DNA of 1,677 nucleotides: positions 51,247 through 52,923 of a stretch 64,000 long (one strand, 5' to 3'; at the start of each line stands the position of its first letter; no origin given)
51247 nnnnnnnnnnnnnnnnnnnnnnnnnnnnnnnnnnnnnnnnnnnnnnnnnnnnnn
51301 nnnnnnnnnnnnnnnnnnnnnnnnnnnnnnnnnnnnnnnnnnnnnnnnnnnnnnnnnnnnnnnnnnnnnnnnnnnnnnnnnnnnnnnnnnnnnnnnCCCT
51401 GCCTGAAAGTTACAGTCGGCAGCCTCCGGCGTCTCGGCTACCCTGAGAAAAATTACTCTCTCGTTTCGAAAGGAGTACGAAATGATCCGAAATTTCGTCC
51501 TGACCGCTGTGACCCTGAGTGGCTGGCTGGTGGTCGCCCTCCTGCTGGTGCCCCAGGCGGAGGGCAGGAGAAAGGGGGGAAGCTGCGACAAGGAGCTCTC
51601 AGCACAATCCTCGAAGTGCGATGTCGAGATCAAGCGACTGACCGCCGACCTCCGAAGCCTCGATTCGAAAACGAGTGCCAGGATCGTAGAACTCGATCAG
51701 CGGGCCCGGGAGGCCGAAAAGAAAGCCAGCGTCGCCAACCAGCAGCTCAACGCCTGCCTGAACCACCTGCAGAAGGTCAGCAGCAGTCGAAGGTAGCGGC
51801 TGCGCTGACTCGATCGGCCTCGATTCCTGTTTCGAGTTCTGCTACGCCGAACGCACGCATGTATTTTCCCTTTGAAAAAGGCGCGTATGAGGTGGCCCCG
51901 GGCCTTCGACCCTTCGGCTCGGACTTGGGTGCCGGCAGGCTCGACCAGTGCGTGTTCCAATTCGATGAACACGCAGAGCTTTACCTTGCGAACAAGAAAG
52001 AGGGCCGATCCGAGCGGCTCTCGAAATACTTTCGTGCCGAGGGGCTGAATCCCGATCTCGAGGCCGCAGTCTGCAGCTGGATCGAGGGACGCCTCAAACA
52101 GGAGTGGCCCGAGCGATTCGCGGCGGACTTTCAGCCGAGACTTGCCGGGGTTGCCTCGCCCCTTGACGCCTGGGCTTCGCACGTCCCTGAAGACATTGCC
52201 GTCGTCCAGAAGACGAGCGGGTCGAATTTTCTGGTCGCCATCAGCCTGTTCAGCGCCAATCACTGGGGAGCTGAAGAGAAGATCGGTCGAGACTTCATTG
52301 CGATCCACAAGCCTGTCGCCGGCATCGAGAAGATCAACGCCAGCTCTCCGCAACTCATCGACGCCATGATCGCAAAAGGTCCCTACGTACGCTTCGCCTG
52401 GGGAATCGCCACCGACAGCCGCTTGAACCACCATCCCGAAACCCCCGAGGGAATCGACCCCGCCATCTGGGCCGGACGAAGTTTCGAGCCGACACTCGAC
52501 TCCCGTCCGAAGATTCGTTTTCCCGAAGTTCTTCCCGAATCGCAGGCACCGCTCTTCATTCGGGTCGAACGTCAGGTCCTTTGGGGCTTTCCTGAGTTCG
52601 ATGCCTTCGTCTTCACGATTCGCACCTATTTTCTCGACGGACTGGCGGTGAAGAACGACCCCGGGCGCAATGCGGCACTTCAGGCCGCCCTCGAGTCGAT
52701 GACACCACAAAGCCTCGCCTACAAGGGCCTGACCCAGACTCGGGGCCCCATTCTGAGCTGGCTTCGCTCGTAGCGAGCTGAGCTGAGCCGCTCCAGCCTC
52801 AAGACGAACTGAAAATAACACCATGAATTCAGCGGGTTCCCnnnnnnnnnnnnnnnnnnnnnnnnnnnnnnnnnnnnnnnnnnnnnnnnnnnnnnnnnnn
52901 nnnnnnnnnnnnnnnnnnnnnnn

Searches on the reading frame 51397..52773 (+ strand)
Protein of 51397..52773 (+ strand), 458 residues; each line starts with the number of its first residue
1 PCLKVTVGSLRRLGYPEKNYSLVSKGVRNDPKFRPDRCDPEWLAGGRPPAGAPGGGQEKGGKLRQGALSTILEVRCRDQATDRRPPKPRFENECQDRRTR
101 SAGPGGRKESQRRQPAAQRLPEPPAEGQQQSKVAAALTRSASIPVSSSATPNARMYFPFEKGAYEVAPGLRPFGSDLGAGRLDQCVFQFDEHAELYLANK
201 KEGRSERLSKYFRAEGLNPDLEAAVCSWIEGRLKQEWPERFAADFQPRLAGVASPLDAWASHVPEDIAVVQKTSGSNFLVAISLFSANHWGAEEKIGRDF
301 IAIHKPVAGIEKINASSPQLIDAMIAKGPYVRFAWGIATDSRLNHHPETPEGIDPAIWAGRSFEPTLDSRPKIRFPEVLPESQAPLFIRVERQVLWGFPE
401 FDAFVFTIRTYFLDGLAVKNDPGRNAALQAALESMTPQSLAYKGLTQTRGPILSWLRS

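Call 56: search_protein_families(library=pfam, proteins=[window:51397-52773:+], max_evalue=0.00001)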
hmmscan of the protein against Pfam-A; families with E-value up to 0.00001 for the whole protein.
window:51397-52773:+ (458 aa): 1 family
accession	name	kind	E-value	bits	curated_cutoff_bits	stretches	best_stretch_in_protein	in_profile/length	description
PF11927.14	HODM_asu-like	-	1.3e-34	120.2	25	1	245-451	85-271/273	Haem-dependent oxidative N-demethylase, alpha subunit-like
